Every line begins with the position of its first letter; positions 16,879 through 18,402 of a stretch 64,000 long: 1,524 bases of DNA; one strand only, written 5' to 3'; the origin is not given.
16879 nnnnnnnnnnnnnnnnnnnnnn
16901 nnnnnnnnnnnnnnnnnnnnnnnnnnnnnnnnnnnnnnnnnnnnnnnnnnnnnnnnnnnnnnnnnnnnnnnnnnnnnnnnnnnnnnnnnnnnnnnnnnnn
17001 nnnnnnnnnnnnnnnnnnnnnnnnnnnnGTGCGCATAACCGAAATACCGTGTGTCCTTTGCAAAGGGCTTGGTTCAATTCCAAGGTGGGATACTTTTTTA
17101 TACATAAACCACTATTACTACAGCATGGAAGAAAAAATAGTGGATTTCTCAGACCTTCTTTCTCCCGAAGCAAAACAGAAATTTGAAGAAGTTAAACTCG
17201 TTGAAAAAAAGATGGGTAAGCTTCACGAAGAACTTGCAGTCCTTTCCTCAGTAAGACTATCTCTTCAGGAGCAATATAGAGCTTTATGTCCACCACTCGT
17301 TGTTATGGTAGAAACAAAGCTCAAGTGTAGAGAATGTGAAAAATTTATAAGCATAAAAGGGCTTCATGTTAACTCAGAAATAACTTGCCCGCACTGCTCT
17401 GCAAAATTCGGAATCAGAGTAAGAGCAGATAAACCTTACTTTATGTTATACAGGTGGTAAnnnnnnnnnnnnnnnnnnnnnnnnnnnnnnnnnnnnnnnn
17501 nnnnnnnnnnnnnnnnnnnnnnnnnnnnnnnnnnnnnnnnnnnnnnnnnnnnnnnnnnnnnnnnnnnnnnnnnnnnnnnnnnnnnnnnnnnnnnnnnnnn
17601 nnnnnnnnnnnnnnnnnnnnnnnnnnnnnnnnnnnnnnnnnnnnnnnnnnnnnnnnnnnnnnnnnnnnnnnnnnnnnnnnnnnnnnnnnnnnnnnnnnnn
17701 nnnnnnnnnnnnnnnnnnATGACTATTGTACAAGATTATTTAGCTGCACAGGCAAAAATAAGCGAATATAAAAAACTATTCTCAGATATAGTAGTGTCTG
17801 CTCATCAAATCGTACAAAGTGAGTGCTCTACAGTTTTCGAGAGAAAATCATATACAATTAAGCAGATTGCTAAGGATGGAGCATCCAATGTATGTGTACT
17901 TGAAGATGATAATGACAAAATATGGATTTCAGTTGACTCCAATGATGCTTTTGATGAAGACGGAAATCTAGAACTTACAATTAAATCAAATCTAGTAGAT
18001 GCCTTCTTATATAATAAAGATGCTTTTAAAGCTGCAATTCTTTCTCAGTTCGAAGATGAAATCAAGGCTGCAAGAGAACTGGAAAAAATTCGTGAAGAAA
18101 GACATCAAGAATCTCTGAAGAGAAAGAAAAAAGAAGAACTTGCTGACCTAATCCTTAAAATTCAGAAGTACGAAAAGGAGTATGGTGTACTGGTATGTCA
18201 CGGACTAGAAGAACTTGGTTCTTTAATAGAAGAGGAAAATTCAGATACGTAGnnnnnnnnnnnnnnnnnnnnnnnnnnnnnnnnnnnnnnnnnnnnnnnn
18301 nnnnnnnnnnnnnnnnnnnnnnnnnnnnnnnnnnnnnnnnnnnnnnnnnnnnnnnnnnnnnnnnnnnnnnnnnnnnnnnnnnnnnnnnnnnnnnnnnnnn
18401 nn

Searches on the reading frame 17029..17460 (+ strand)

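Call 3: search_protein_families(library=pfam, proteins=[window:17029-17460:+], max_evalue=1)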
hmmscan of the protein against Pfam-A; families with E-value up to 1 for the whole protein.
window:17029-17460:+ (143 aa): 11 families
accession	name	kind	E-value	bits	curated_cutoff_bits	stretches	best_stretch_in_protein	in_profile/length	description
PF13717.11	Zn_ribbon_4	-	0.00085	19.6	30.3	1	118-131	3-16/36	zinc-ribbon domain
PF15777.11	Anti-TRAP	-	0.0043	17.5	32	1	98-126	11-39/59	Tryptophan RNA-binding attenuator protein inhibitory protein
PF01155.25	HypA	-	0.0098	16.4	28.9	1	48-126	18-95/112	Hydrogenase/urease nickel incorporation, metallochaperone, hypA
PF09723.15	Zn_ribbon_8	-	0.038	14.5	34.4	1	99-125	7-34/41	Zinc ribbon domain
PF25429.1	zf-POGZ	-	0.048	14.6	27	1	97-124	2-29/43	POGZ-like double zinc finger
PF14369.11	Zn_ribbon_19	-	0.054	14.1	30.8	1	100-127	5-31/35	zinc-ribbon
PF11648.16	RIG-I_C-RD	-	0.08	13.6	25.6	0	110-134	50-74/117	C-terminal domain of RIG-I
PF13465.12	zf-H2C2_2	-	0.11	13.3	40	0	115-127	12-24/26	Zinc-finger double domain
PF01485.27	IBR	-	0.13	12.8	24.3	1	96-127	17-51/65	IBR domain, a half RING-finger domain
PF07191.17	Zn_ribbon_6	-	0.15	12.5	25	1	98-126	17-38/67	Double zinc ribbon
PF02892.21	zf-BED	-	0.31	11.6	20.6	0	94-117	13-31/44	BED zinc finger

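Call 4: search_protein_families(library=phrogs, proteins=[window:17029-17460:+], max_evalue=0.01)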
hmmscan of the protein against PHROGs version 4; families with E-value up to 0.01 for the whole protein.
window:17029-17460:+ (143 aa): 2 families
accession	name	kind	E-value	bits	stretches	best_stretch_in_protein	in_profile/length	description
phrog_4875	-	unknown function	2.3e-06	28.6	1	94-135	9-47/77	-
phrog_15404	-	unknown function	3.2e-05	25.2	1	95-128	5-38/89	-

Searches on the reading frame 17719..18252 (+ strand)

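Call 3: search_protein_families(library=pfam, proteins=[window:17719-18252:+], max_evalue=1)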
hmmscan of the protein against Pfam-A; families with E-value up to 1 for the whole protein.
window:17719-18252:+ (177 aa): 2 families
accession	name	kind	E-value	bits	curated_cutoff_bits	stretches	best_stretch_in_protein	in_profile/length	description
PF20819.2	T4_Rnl1_C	-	0.048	14.4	27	1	9-49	31-73/122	T4 RNA ligase 1, C-terminal domain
PF09871.14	DUF2098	-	0.53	11.1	25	0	54-132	15-77/94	Uncharacterized protein conserved in archaea (DUF2098)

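Call 4: search_protein_families(library=phrogs, proteins=[window:17719-18252:+], max_evalue=0.01)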
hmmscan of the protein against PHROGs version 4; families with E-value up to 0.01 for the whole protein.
window:17719-18252:+ (177 aa): 0 families

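Call 19: search_protein_families(library=ncbifam, proteins=[window:17719-18252:+], max_evalue=0.1)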
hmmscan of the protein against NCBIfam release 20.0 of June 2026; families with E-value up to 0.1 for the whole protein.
window:17719-18252:+ (177 aa): 1 family
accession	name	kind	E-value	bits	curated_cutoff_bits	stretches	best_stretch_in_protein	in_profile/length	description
NF043011.1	CytC7_Geobact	equivalog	0.011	16.2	120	0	27-59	38-70/89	cytochrome c7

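Call 88: search_protein_families(library=padloc, proteins=[window:17719-18252:+], max_evalue=0.01)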
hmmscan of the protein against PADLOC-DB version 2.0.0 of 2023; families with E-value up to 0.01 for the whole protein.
window:17719-18252:+ (177 aa): 0 families
